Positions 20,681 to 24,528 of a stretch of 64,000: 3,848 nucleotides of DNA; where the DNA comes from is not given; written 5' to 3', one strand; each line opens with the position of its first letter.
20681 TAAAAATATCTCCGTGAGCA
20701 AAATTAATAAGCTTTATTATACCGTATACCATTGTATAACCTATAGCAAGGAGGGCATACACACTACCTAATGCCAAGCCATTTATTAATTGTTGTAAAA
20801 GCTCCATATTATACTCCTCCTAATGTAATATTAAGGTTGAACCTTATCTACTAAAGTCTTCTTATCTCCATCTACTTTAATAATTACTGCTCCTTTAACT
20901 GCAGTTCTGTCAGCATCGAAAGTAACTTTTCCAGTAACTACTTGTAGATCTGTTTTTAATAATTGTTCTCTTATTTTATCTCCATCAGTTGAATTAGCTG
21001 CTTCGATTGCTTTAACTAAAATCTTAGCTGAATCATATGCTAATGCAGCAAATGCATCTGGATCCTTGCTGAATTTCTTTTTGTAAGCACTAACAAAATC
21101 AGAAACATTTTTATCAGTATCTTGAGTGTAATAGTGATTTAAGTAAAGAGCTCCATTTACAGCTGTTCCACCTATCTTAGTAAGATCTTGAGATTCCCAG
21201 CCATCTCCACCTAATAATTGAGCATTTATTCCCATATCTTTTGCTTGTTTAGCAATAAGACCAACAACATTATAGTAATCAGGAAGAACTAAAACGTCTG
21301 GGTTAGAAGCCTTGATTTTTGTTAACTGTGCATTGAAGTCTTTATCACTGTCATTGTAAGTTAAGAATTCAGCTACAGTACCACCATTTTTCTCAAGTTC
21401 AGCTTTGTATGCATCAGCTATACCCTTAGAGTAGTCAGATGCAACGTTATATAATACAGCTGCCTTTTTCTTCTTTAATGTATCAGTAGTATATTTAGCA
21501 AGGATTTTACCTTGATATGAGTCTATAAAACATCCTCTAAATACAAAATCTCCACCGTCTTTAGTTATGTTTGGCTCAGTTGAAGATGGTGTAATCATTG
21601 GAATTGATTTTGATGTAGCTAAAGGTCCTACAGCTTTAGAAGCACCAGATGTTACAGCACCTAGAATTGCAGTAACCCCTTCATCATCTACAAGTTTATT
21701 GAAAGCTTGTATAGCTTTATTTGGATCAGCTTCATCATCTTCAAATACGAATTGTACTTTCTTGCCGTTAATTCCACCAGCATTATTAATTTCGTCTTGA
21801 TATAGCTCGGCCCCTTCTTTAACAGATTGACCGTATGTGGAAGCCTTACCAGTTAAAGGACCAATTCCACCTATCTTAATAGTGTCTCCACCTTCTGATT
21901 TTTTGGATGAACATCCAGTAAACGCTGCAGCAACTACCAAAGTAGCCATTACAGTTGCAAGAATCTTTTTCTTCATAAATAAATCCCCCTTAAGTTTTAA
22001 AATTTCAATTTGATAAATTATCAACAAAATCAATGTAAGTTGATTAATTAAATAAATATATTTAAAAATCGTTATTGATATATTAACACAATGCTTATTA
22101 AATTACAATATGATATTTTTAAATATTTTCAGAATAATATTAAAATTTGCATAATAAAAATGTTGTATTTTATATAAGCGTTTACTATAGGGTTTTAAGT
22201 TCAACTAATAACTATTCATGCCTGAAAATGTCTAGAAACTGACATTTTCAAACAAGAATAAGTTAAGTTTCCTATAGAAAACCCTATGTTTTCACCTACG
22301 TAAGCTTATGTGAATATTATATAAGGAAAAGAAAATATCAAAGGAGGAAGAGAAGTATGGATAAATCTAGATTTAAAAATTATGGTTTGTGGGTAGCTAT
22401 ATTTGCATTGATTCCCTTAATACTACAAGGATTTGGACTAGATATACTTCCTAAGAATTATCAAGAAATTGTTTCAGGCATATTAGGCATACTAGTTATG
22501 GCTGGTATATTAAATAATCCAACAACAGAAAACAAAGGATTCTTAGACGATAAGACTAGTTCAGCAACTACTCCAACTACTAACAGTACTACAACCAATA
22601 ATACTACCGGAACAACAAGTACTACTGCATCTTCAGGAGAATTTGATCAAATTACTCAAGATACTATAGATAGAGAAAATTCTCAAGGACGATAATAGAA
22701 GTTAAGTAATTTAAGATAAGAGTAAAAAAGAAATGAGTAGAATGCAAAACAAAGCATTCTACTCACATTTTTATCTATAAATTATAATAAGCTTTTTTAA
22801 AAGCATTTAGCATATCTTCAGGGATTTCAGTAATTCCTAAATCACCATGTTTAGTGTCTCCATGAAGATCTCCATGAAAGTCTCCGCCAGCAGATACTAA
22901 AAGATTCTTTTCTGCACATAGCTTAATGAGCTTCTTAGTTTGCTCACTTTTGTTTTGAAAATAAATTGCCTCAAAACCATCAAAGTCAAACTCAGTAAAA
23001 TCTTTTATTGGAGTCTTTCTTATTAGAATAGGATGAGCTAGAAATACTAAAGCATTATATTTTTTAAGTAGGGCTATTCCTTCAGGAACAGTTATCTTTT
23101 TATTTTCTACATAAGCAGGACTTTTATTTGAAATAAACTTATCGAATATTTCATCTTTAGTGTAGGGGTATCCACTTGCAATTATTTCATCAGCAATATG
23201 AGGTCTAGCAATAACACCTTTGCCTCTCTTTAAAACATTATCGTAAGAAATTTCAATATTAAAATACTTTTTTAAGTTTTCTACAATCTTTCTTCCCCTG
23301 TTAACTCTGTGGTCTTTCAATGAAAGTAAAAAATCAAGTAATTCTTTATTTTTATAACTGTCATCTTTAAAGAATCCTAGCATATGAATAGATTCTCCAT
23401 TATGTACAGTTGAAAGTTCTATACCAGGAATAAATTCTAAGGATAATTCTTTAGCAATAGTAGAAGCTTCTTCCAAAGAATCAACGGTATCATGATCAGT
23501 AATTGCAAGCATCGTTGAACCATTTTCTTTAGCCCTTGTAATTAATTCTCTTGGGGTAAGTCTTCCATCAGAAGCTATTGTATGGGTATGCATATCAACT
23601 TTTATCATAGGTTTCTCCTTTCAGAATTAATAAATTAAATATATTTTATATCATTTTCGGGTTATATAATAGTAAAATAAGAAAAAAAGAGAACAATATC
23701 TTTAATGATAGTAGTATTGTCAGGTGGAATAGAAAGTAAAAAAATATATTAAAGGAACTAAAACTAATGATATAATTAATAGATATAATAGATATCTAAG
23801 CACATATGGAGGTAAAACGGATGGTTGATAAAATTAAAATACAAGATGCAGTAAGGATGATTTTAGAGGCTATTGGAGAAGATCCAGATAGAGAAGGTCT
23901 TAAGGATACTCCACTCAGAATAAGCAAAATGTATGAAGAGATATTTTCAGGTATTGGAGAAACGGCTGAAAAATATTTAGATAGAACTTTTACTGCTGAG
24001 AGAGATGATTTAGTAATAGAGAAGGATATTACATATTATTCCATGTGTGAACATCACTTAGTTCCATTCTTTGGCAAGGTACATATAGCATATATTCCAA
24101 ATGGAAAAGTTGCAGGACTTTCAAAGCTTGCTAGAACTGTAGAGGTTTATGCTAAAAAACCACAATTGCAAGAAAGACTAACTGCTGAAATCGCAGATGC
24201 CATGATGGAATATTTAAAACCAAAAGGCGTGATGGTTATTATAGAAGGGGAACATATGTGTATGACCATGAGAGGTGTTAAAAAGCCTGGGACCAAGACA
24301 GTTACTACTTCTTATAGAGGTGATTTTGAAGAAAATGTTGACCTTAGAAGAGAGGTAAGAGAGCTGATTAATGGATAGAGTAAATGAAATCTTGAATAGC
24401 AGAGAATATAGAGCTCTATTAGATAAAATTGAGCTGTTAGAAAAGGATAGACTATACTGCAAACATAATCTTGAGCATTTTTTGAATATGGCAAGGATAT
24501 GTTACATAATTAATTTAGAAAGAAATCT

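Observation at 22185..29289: Shared palindromic motif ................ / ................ in two divergent promoter regions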

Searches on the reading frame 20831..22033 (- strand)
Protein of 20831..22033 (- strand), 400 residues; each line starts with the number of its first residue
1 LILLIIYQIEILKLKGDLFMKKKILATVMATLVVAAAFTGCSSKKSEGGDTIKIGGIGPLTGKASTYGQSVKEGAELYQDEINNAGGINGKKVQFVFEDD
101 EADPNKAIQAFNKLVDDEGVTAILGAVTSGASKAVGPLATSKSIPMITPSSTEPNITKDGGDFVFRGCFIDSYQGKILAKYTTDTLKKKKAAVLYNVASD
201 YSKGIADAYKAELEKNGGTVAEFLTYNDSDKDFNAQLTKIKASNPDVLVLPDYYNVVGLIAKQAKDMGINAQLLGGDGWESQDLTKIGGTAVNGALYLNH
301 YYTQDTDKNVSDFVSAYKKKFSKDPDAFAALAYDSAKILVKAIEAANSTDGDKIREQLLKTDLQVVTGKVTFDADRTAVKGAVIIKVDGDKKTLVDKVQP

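Call 6: search_protein_families(library=pfam, proteins=[window:20831-22033:-], max_evalue=0.01)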
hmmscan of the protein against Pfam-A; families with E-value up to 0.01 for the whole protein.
window:20831-22033:- (400 aa): 4 families
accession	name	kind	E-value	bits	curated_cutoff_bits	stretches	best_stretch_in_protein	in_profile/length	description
PF13458.12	Peripla_BP_6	-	1.2e-70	239.3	31.7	1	51-390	1-341/343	Periplasmic binding protein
PF01094.35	ANF_receptor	-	9.8e-30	104.2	25.4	1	76-389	7-352/353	Receptor family ligand binding region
PF13433.12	Peripla_BP_5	-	8e-26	91.4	27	1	52-390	1-339/363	Periplasmic binding protein domain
PF04392.18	ABC_sub_bind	-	0.0028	17.4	25.9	0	79-154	21-92/293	ABC transporter substrate binding protein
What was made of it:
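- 20831..22033 (-): Upstream neighbour of site A: LivJ-type periplasmic binding protein (context only). Pfam Peripla_BP_6, E 1.2e-70 (call 6).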

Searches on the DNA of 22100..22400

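Call 20: search_rna_families(source=window, start=22100, end=22400, threshold=evalue, max_evalue=10)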
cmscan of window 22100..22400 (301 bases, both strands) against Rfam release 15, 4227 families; matches with E-value up to 10: 4.
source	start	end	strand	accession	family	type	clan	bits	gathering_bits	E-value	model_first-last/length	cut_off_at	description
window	22216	22257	-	RF04206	MIR9555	Gene; miRNA;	-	17.1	119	2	1-137/137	no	MIR9555 microRNA precursor family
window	22147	22177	+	RF03918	mir-4922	Gene; miRNA;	-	14.5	82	9.6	14-50/65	no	mir-4922 microRNA precursor family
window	22210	22326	-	RF02309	TtnuHACA1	Gene; snRNA; snoRNA; HACA-box;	-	13.8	100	9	1-113/113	no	Tetrahymena snoRNA TtnuHACA1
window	22213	22262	-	RF01494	rliD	Gene; antisense;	-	8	50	6.9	268-327/327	no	Listeria sRNA rliD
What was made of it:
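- On Any Rfam RNA family (riboswitch, leader, sRNA): With E up to 10, only chance-level miRNA and snoRNA hits appeared (call 20).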

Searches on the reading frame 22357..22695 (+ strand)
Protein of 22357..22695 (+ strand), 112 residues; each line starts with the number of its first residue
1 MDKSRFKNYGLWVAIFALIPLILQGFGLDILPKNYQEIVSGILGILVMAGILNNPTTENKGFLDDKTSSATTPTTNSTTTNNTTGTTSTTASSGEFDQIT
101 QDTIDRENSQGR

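Call 6: search_protein_families(library=pfam, proteins=[window:22357-22695:+], max_evalue=0.01)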
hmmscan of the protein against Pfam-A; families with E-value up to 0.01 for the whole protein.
window:22357-22695:+ (112 aa): 1 family
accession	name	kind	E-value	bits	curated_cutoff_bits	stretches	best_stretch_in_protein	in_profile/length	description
PF04531.18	Phage_holin_1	-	0.0015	19.4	22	1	5-68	6-75/82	Bacteriophage holin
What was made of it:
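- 22357..22695 (+): Downstream neighbour of site A: 112-aa holin-like small membrane protein (context only). Weak Pfam Phage_holin_1 match, E 0.0015, below the family cut-off (call 6).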

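Call 11: find_encoding_contigs(protein=window:22357-22695:+, flank=3000, max_places=10)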
Protein window:22357-22695:+ (112 aa): no gene with exactly this product is on record in the collection.

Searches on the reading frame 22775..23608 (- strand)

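Call 6: search_protein_families(library=pfam, proteins=[window:22775-23608:-], max_evalue=0.01)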
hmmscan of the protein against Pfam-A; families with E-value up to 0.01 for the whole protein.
window:22775-23608:- (277 aa): 1 family
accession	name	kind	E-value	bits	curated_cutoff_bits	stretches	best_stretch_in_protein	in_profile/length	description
PF02811.25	PHP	-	4.5e-11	43.8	26.4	1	5-97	1-91/164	PHP domain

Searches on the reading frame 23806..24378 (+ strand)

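Call 6: search_protein_families(library=pfam, proteins=[window:23806-24378:+], max_evalue=0.01)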
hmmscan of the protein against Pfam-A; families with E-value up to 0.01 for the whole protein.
window:23806-24378:+ (190 aa): 2 families
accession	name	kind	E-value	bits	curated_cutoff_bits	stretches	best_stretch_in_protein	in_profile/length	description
PF01227.27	GTP_cyclohydroI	-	2.1e-78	262.3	27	1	12-188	1-178/179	GTP cyclohydrolase I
PF14489.11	QueF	-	1.5e-05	25.6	27.3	1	87-144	1-58/81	QueF-like protein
